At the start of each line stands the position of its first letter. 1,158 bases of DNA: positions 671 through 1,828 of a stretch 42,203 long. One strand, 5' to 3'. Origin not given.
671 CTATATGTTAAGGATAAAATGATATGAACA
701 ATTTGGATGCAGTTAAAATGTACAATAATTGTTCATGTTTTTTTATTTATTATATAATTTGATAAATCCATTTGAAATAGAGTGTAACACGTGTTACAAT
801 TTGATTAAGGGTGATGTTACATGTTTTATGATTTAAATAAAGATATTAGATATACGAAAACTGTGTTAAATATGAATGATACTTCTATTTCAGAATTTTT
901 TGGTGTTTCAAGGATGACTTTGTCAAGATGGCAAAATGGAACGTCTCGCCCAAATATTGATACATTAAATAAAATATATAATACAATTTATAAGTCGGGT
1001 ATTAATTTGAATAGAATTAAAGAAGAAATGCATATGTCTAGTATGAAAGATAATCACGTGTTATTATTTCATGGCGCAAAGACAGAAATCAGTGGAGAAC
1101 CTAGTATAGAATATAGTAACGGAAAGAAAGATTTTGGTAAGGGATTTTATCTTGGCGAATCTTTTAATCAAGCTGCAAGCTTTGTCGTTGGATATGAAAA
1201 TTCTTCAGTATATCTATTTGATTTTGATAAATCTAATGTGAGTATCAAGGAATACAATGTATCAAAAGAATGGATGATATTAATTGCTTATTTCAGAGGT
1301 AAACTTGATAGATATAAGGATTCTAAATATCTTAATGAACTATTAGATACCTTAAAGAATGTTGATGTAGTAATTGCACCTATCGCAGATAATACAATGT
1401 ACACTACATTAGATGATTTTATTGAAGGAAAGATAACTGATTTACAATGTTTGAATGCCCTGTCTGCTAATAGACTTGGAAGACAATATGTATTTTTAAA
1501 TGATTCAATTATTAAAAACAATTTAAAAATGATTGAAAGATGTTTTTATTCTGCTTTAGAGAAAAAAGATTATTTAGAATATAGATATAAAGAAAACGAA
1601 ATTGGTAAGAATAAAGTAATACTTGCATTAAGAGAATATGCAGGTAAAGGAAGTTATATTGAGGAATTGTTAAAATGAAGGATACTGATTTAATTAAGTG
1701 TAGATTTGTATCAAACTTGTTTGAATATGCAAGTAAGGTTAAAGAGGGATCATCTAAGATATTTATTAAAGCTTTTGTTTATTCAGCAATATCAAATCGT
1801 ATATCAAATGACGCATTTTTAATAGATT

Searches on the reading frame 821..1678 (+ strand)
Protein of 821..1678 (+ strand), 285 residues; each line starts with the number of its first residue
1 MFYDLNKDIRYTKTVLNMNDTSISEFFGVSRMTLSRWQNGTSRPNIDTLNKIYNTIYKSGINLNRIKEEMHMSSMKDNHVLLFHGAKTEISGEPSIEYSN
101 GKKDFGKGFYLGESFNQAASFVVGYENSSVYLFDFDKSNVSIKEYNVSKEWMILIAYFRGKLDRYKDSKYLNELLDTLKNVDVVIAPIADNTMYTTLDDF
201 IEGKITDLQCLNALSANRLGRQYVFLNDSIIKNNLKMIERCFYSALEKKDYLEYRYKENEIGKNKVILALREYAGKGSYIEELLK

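Call 3: search_protein_families(library=pfam, proteins=[window:821-1678:+], max_evalue=1)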
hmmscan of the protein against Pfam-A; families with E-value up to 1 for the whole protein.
window:821-1678:+ (285 aa): 7 families
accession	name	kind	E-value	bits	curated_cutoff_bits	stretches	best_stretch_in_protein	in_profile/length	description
PF13151.12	DUF3990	-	3.8e-28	98.5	32.2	1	81-232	2-148/152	Protein of unknown function (DUF3990)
PF01381.28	HTH_3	-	0.00085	19.8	23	1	21-52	13-44/55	Helix-turn-helix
PF13720.11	Acetyltransf_11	-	0.0063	17.3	24.5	1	39-73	26-60/82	Udp N-acetylglucosamine O-acyltransferase; Domain 2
PF15731.11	MqsA_antitoxin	-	0.017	15.7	30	1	7-49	72-114/131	Antitoxin component of bacterial toxin-antitoxin system, MqsA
PF13443.12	HTH_26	-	0.036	14.7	22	1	21-52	14-46/63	Cro/C1-type HTH DNA-binding domain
PF13384.12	HTH_23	-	0.052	13.8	24.6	1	19-39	19-39/50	Homeodomain-like domain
PF23125.1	Xre-MbcA-ParS_M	-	0.07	13.3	27.8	1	21-39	5-23/51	Antitoxin Xre/MbcA/ParS-like, middle domain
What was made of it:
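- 833..1039 (+): HTH DNA-binding domain of ORF1 (aa 5-73). HTH_3 E 8.5e-4, sub-threshold (call 3).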

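Call 4: search_protein_families(library=ncbifam, proteins=[window:821-1678:+], max_evalue=1)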
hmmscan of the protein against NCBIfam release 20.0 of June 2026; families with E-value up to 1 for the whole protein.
window:821-1678:+ (285 aa): 5 families
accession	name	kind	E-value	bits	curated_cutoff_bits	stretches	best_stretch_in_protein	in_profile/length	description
NF041951.1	phage_RstR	subfamily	0.00094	19.4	80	1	8-57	6-55/108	RstR family transcriptional repressor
NF041575.1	antitoxPezA_Strep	equivalog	0.0054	16.7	290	1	8-63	5-60/158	type II toxin-antitoxin system antitoxin PezA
TIGR03830.1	CxxCG_CxxCG_HTH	subfamily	0.021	14.6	61.8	1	7-45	68-106/127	type II TA system antitoxin MqsA family protein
NF007257.0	PRK09706.1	subfamily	0.065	13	101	1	6-52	7-53/135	transcriptional repressor DicA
NF003657.0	PRK05289.1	equivalog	0.084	12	226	1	26-78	192-242/264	acyl-ACP--UDP-N-acetylglucosamine O-acyltransferase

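Call 5: search_protein_families(library=padloc, proteins=[window:821-1678:+], max_evalue=1)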
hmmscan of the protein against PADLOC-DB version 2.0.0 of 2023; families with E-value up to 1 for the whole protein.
window:821-1678:+ (285 aa): 15 families
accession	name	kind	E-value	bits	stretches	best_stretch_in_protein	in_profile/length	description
PDLC04438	PDC-M13B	-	1.3e-19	68.7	1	81-239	2-154/158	-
PDLC04436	PDC-M13A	-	7.6e-16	56.3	1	81-232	2-149/159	-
PDLC04411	PDC-M10A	-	4.3e-14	50.5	1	79-227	3-138/156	-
PDLC04412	PDC-M10A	-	8.7e-13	46.3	1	81-227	2-135/152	-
PDLC04413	PDC-M10A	-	1e-07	29.7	1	82-210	3-118/157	-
PDLC04641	PDC-M42A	-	3.7e-07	28.1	1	78-237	2-168/215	-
PDLC04437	PDC-M13A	-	0.00039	18.7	1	96-207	5-113/117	-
PDLC03954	RmrA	-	0.001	16.1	1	9-55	15-61/380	-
PDLC02926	HTH_VI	-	0.0015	16.7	1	5-53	2-50/92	-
PDLC03947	RmrA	-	0.0017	15.2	1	13-55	20-62/383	-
PDLC03353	MTase_II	-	0.0023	15.5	1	154-254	46-134/260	Type II methyltransferase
PDLC03951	RmrA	-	0.0025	14.8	1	13-56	17-60/400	-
PDLC03952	RmrA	-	0.003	14.4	1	10-56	28-74/395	-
PDLC04640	PDC-M42A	-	0.0037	14.7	1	52-142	39-132/280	-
PDLC03956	RmrA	-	0.025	11.6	1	21-55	26-60/399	-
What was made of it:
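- On PADLOC PDC-M42 candidate: ORF1 against PDC-M42A: E 3.7e-7 (call 5).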

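Call 6: search_protein_families(library=phrogs, proteins=[window:821-1678:+], max_evalue=1)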
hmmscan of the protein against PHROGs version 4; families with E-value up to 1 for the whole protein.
window:821-1678:+ (285 aa): 22 families
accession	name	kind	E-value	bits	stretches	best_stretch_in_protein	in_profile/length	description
phrog_8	-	transcription regulation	9e-05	23.1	1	4-54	79-126/346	transcriptional regulator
phrog_11187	-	transcription regulation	0.0013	19.6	1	5-57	8-56/63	transcriptional regulator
phrog_59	-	DNA, RNA and nucleotide metabolism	0.0073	16.7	1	13-179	245-414/423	HNH endonuclease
phrog_18104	-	transcription regulation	0.014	16.2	1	18-53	14-49/57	transcriptional regulator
phrog_8446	-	DNA, RNA and nucleotide metabolism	0.029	15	1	17-92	28-104/211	HNH endonuclease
phrog_2104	-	unknown function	0.047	14.9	1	8-66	43-100/103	-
phrog_4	-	transcription regulation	0.052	13.5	1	6-52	138-180/400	transcriptional repressor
phrog_21376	-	unknown function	0.06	11.6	1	65-148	530-614/1664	-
phrog_2328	-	transcription regulation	0.075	13.8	1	18-52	29-63/128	transcriptional repressor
phrog_1553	-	integration and excision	0.085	13.5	1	22-39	9-26/65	excisionase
phrog_1124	-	transcription regulation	0.098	13.2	1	7-68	11-71/177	transcriptional regulator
phrog_19114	-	unknown function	0.12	13.4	1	11-68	78-134/135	-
phrog_19579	-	transcription regulation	0.13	12.7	1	20-49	19-48/251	transcriptional regulator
phrog_4151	-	DNA, RNA and nucleotide metabolism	0.15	12.9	0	16-40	19-43/154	DNA binding protein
phrog_3642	-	DNA, RNA and nucleotide metabolism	0.16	12.9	1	13-54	17-58/79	HTH DNA binding protein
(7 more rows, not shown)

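Call 8: search_solved_structures(query=window:821-1678:+, max_evalue=10, show_alignments=2)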
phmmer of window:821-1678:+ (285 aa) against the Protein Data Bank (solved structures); distinct sequences matched with E-value up to 10: 12.
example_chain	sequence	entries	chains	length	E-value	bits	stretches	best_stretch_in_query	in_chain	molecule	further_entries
8tac_A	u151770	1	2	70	0.084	15.6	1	5-54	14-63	DBP48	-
2p5t_A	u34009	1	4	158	0.21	14.3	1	7-57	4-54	Putative transcriptional regulator PezA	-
3bs3_A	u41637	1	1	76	0.39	13.4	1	21-54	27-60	Putative DNA-binding protein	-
3jxb_C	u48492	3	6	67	0.44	13.2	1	7-52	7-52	Repressor protein C2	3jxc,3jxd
2r1j_L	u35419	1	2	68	0.45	13.2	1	7-52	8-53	Repressor protein C2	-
1adr_A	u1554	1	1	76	0.56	12.9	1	8-52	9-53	P22 C2 REPRESSOR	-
5wvo_C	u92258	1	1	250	0.75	12.5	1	27-70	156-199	DNA (cytosine-5)-methyltransferase 1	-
5ydr_B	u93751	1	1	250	0.75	12.5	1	27-70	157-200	DNA (cytosine-5)-methyltransferase 1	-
3epz_A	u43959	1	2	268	0.86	12.3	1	27-70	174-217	DNA (cytosine-5)-methyltransferase 1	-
2o2z_A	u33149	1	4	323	0.99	12.1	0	142-241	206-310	hypothetical protein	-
2hzb_A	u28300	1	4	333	1.1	12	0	142-241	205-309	Hypothetical UPF0052 protein BH3568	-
6af3_B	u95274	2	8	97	1.1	12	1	18-58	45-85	HigA antitoxin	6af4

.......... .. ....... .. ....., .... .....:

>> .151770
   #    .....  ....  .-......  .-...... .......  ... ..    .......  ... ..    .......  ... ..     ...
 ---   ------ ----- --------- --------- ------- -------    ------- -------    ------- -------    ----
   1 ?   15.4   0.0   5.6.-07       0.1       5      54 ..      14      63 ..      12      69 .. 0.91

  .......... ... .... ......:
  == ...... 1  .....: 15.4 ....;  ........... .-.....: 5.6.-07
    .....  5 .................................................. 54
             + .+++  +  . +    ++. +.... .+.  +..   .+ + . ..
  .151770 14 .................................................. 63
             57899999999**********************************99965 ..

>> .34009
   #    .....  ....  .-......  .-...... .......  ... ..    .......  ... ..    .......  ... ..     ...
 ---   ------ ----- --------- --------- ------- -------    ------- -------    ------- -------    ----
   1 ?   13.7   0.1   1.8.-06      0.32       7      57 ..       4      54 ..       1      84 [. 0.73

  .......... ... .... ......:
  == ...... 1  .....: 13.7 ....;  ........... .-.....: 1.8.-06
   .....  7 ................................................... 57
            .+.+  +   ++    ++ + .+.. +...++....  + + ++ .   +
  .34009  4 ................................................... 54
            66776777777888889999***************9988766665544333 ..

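Call 13: find_homologous_proteins(query=window:821-1678:+, max_evalue=0.001)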
Query window:821-1678:+ (285 aa): 1383 proteins with E <= 0.001 among 2920 candidates; the best 120 are listed.
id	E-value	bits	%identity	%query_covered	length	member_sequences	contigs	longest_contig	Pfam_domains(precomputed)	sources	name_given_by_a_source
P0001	7.2e-181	618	98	100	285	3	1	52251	PF13151.13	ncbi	-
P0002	2.1e-136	472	75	98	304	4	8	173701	PF13151.13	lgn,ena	-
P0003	3.1e-136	471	74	100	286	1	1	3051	PF13151.13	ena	-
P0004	4.9e-136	471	73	100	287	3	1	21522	PF13151.13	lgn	-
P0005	5.3e-136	470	73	100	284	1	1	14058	PF13151.13,PF01381.29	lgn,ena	-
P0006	9.8e-134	463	73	100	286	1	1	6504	PF13151.13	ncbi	-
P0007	7.1e-132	457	70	100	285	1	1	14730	PF13151.13,PF12844.14,PF01381.29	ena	-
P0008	9.6e-132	457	71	100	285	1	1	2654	PF13151.13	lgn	-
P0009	1.6e-131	456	71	100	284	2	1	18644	PF13151.13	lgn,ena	-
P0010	1.7e-131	456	70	100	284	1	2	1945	PF13151.13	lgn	-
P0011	4.2e-131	454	70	100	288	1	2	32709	PF13151.13,PF12844.14,PF01381.29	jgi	-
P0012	7.3e-131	454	70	100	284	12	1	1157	PF13151.13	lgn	-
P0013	1.1e-130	453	72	100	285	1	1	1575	PF13151.13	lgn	-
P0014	1.3e-130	453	69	100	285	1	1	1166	PF13151.13,PF12844.14,PF01381.29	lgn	-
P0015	2.5e-130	452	70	100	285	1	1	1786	PF13151.13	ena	-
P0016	3.3e-130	451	71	100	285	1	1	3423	PF13151.13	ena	-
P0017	4.4e-130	451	71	100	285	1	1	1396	PF13151.13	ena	-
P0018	4.5e-130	451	70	100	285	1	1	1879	PF13151.13,PF01381.29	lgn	-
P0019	5.2e-130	451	71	100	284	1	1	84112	PF13151.13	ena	-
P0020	6.4e-130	451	70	100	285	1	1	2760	PF13151.13,PF12844.14,PF01381.29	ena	-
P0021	6.6e-130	450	71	100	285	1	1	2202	PF13151.13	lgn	-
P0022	7.1e-130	450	70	100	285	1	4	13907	PF13151.13,PF01381.29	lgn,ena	-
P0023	7.1e-130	450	71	100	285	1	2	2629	PF13151.13,PF01381.29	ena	-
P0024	7.4e-130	450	71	100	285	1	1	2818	PF13151.13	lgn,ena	-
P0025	7.8e-130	450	71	100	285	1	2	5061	PF13151.13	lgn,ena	-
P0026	8.3e-130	450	71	100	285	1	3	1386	PF13151.13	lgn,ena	-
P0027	8.7e-130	450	71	100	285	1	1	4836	PF13151.13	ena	-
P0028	8.8e-130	450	71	100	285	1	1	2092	PF13151.13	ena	-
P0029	9.4e-130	450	71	100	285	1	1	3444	PF13151.13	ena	-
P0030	1.2e-129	450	71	100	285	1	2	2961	PF13151.13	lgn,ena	-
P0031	1.7e-129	449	70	100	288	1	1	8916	PF13151.13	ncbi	-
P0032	1.8e-129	449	71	100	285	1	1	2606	PF13151.13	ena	-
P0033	2.0e-129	449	70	100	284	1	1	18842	PF13151.13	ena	-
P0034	2.4e-129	449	70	100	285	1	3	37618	PF13151.13,PF01381.29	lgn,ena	-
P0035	2.7e-129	449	71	100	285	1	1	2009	PF13151.13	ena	-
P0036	2.9e-129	448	70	100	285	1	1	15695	PF13151.13,PF01381.29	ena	-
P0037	3.0e-129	448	70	100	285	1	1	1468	PF13151.13,PF01381.29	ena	-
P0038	3.4e-129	448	71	100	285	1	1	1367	PF13151.13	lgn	-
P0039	3.4e-129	448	71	100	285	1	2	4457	PF13151.13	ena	-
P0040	4.3e-129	448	71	100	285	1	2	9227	PF13151.13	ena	-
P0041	6.2e-129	447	71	100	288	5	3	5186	PF13151.13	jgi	-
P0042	6.6e-129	447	71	100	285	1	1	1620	PF13151.13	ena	-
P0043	8.5e-129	447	71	100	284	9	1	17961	PF13151.13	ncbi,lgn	-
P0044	8.8e-129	447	70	100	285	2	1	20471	PF13151.13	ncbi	-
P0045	1.1e-128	446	71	100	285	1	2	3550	PF13151.13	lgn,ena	-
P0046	1.3e-128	446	71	100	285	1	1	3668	PF13151.13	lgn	-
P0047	1.3e-128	446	70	100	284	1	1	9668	PF13151.13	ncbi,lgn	-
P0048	1.3e-128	446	70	100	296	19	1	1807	PF13151.13,PF01381.29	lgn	-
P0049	1.4e-128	446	71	100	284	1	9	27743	PF13151.13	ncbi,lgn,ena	-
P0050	1.6e-128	446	71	100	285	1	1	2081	PF13151.13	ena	-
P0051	1.9e-128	446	71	100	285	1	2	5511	PF13151.13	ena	-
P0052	1.9e-128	446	71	100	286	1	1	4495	PF13151.13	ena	-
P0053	2.5e-128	445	70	100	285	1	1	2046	PF13151.13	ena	-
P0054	2.5e-128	445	70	100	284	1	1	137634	PF13151.13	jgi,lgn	-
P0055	2.7e-128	445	70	100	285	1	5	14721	PF13151.13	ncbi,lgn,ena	-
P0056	3.2e-128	445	70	100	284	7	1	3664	PF13151.13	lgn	-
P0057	3.5e-128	445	70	100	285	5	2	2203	PF13151.13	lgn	-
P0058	4.1e-128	445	71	100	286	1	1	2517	PF13151.13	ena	-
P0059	4.8e-128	444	71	100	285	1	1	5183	PF13151.13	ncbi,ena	-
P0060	5.2e-128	444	70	100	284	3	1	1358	PF13151.13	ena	-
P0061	7.1e-128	444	70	100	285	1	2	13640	PF13151.13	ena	-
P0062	7.5e-128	444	70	100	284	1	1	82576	PF13151.13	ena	-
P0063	1.1e-127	443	71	100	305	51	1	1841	PF13151.13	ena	-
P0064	3.6e-127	442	70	100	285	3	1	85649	PF13151.13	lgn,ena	-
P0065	4.3e-127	441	70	100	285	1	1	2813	PF13151.13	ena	-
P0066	5.0e-127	441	70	100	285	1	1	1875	PF13151.13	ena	-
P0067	5.4e-127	441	67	100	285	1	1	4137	PF13151.13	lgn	-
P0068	5.7e-127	441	70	100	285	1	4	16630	PF13151.13,PF01381.29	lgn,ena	-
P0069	6.2e-127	441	69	100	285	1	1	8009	PF13151.13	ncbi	-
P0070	6.8e-127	441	69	100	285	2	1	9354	PF13151.13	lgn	-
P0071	7.5e-127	440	70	100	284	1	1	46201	PF13151.13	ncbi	-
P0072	1.0e-126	440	70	100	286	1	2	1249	PF13151.13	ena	-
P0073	1.8e-126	439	68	100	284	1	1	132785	PF13151.13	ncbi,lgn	-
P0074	2.1e-126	439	69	100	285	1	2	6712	PF13151.13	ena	-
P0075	3.6e-126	438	69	100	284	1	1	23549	PF13151.13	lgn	-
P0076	4.1e-126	438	69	100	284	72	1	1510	PF13151.13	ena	-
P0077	5.6e-126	438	68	100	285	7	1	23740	PF13151.13,PF13384.13,PF01381.29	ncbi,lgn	-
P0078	5.8e-126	438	69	100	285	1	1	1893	PF13151.13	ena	-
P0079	6.8e-126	437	70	100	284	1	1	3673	PF13151.13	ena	-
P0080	9.7e-126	437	69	100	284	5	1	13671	PF13151.13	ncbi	-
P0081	1.1e-125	437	70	100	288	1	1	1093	PF13151.13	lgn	-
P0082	1.5e-125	436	67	100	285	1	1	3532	PF13151.13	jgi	-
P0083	1.5e-125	436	69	100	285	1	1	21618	PF13151.13,PF01381.29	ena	-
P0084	1.6e-124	433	69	100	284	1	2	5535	PF13151.13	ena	-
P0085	2.4e-124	432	66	100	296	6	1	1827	PF13151.13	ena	-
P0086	9.4e-124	430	67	100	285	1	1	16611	PF13151.13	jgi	-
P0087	1.2e-123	430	67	100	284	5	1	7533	PF13151.13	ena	-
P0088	1.9e-123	429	67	100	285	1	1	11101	PF13151.13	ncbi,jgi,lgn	-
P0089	2.2e-122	426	67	100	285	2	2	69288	PF13151.13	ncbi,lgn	-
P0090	4.3e-121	422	66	100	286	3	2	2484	PF13151.13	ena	-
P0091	8.7e-121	421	67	100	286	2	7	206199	PF13151.13,PF01381.29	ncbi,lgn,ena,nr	ncbi:MAG: DUF3990 domain-containing protein [Acholeplasmatales bacterium]|nr:DUF3990 domain-containi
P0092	8.8e-121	421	69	100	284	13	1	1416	PF13151.13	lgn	-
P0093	1.2e-120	420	66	100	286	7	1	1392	PF13151.13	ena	-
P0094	1.7e-120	420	65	100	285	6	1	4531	PF13151.13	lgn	-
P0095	2.9e-120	419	66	100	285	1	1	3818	PF13151.13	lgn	-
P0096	5.4e-120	418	67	100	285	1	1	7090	PF13151.13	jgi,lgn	-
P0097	2.7e-119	416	74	91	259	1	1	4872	PF13151.13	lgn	-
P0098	1.3e-118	414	67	98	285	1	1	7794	PF13151.13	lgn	-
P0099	2.7e-118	412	66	99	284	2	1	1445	PF13151.13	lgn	-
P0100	8.1e-118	411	68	93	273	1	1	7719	PF13151.13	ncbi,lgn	-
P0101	1.4e-117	410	65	99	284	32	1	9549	PF13151.13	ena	-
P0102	2.3e-117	409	65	100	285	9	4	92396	PF13151.13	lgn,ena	-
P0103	3.7e-117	409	65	100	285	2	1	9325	PF13151.13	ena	-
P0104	1.0e-116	407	65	100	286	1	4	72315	PF13151.13,PF01381.29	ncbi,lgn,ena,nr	ncbi:MAG: DUF3990 domain-containing protein [Acholeplasmatales bacterium]|nr:DUF3990 domain-containi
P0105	6.1e-116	405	65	99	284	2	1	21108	PF13151.13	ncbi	-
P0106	6.1e-116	405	64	99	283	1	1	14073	PF13151.13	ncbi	-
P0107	1.9e-115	403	75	87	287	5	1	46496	PF13151.13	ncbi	-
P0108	4.8e-115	402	63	100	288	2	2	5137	PF13151.13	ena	-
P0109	6.2e-115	401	65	100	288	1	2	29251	PF13151.13,PF01381.29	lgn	-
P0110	1.8e-113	397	64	100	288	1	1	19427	PF13151.13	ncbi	-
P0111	9.7e-112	391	65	97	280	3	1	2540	PF13151.13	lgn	-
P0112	8.5e-108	378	61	100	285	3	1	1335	PF13151.13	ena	-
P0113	1.9e-107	377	69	86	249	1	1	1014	PF13151.13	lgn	-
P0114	1.1e-102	361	59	100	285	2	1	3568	PF13151.13,PF01381.29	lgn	-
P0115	3.6e-102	360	56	99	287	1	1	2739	PF13151.13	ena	-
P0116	2.4e-101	357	56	100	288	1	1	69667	PF13151.13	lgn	-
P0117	5.1e-101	356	59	98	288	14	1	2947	PF13151.13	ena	-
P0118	1.6e-99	351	57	99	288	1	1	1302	PF13151.13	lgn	-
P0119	2.6e-99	350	56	100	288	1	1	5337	PF13151.13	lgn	-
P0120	1.1e-98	348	57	100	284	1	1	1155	PF13151.13,PF01381.29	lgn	-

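Call 24: find_related_loci(query=A2, collection=genome_contigs, flank=4000)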
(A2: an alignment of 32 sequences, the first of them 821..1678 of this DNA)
Query A2 (285 aa) in genome_contigs; peptide patterns used: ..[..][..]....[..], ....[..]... (x = any residue, [..] = any of these).
599 stretches matched a pattern (row limit reached: there are more); 432 encode a relative of the query (tblastn E <= 1e-3); the best 80 are kept; 80 distinct loci.
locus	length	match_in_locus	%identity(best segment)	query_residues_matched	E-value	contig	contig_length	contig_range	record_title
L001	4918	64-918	69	1-285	8e-137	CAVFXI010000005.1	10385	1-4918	Gemmiger formicilis isolate H07606-L1_cleanbin_000041 genome assembly, contig: Spades_H07606-L1_contig_4935, whole genom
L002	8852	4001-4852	70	1-284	3e-134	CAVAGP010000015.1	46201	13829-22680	Faecalibacillus sp. isolate H07605-L1_cleanbin_000015 genome assembly, contig: Spades_H07605-L1_contig_269, whole genome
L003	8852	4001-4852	70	1-284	4e-132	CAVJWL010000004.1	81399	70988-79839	uncultured Prevotellaceae bacterium isolate H07654-L1_cleanbin_000026 genome assembly, contig: Spades_H07654-L1_contig_1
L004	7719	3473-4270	68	1-266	5e-124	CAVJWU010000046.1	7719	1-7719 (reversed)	Azospirillum sp. CAG:239 isolate H07681-L1_cleanbin_000018 genome assembly, contig: Spades_H07681-L1_contig_6143, whole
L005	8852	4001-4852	65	1-284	9e-124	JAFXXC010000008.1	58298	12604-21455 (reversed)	MAG: Acholeplasmatales bacterium isolate RGIG6825 Sheep_Rumen-4__c189144, whole genome shotgun sequence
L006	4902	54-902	64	1-283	1e-120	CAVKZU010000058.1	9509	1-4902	Lachnospiraceae bacterium isolate G02637-L1_cleanbin_000020 genome assembly, contig: Spades_G02637-L1_contig_2994, whole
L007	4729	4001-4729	69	1-243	5e-108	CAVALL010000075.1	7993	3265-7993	Alistipes onderdonkii isolate H07666-L1_cleanbin_000024 genome assembly, contig: Spades_H07666-L1_contig_6650, whole gen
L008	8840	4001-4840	53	7-285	2e-93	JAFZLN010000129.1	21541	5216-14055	MAG: Bacilli bacterium isolate RGIG7876 Water_buffalos_Reticulum-4__c897348, whole genome shotgun sequence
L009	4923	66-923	48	1-285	4e-87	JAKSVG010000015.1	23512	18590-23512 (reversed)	MAG: Bacilli bacterium isolate Horse_feces353 MAG353_15, whole genome shotgun sequence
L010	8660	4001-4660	50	66-284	5e-72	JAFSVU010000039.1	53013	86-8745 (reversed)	MAG: Clostridia bacterium isolate RGIG3519 Goat_Rumen.Co__c2131896, whole genome shotgun sequence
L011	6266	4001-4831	40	8-285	1e-68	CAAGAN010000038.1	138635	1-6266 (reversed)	MAG TPA_asm: Bacilli bacterium, isolate HGM10937, WGS project CAAGAN010000000 data, contig: SRS476019_56_k119_186737, wh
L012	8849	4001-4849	41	4-285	1e-60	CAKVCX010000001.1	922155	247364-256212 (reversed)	MAG: uncultured Bacilli bacterium isolate REFINED_METABAT215_TOP10_CONTIGS_1500_ASSEMBLY_K77_MERGED__Hadza_MoBio_hadza-A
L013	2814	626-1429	39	16-285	8e-60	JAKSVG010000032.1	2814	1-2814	MAG: Bacilli bacterium isolate Horse_feces353 MAG353_32, whole genome shotgun sequence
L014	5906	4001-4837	37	3-284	3e-58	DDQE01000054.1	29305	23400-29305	MAG TPA_asm: Bacillales bacterium UBA2450 UBA2450_contig_3709, whole genome shotgun sequence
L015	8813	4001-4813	40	15-285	1e-57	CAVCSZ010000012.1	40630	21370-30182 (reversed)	bacterium isolate H07602-L1_cleanbin_000020 genome assembly, contig: Spades_H07602-L1_contig_464, whole genome shotgun s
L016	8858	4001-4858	38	2-285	2e-57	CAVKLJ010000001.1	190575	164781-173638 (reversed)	Lachnospiraceae bacterium isolate H07689-L1_cleanbin_000018 genome assembly, contig: Spades_H07689-L1_contig_6, whole ge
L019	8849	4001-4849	37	4-285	6e-55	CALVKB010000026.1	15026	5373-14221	MAG: uncultured Bacilli bacterium isolate BRZ_QT__bin67 genome assembly, contig: BRZ_QT__NODE_4992_length_15026_cov_7.91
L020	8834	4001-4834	35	7-284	2e-52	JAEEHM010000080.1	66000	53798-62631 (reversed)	MAG: Bacillota bacterium isolate Tb.RUG.122 k141_7232059_flag=0_multi=15.0359_len=66000, whole genome shotgun sequence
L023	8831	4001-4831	37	3-285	3e-49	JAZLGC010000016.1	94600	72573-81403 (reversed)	MAG: Treponemataceae bacterium isolate T1900045000_TA20190062.MAGScoT_cleanbin_000021 SGB_4284_k141_1358773, whole genom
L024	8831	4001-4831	37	3-285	3e-49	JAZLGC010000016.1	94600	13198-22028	MAG: Treponemataceae bacterium isolate T1900045000_TA20190062.MAGScoT_cleanbin_000021 SGB_4284_k141_1358773, whole genom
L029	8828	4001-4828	38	3-285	4e-48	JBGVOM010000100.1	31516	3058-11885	MAG: Lachnospiraceae bacterium isolate fecal_MAG_210 fecal_MAG_210_contig_0100, whole genome shotgun sequence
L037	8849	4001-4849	39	4-285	3e-57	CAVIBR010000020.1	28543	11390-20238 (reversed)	Bacteroides uniformis isolate H07682-L1_cleanbin_000028 genome assembly, contig: Spades_H07682-L1_contig_1224, whole gen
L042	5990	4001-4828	38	3-285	9e-44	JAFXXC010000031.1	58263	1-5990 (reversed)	MAG: Acholeplasmatales bacterium isolate RGIG6825 Sheep_Rumen-4__c617106, whole genome shotgun sequence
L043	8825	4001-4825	35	3-284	4e-43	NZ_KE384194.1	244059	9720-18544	Butyrivibrio hungatei NK4A153 G628DRAFT_scaffold00003.3, whole genome shotgun sequence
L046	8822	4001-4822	32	3-285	3e-35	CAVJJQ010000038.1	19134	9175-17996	bacterium isolate H07678-L1_cleanbin_000001 genome assembly, contig: Spades_H07678-L1_contig_199, whole genome shotgun s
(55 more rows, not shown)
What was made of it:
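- Several MAGs carry multiple divergent copies (L005/L042, L009/L013, L023/L024; call 24).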

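Call 33: search_protein_families(library=pfam, alignment_id=A3, max_evalue=0.01)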
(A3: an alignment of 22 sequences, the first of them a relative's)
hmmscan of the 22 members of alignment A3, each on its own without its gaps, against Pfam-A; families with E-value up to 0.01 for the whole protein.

A. member 1, L049:2375-2605:+ (77 aa): 1 family
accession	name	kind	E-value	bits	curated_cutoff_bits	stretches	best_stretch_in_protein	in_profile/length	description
PF12668.12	DUF3791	-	1.5e-16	60.6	25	1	12-66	4-58/60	Protein of unknown function (DUF3791)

B. families by the number of members that match (of 22 scanned): 1 family
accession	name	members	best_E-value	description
PF12668.12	DUF3791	22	1.8e-23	Protein of unknown function (DUF3791)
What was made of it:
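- Standalone DUF3990 genes are flanked by DUF3791 (22/22 Pfam hits, call 33) and a second small gene.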
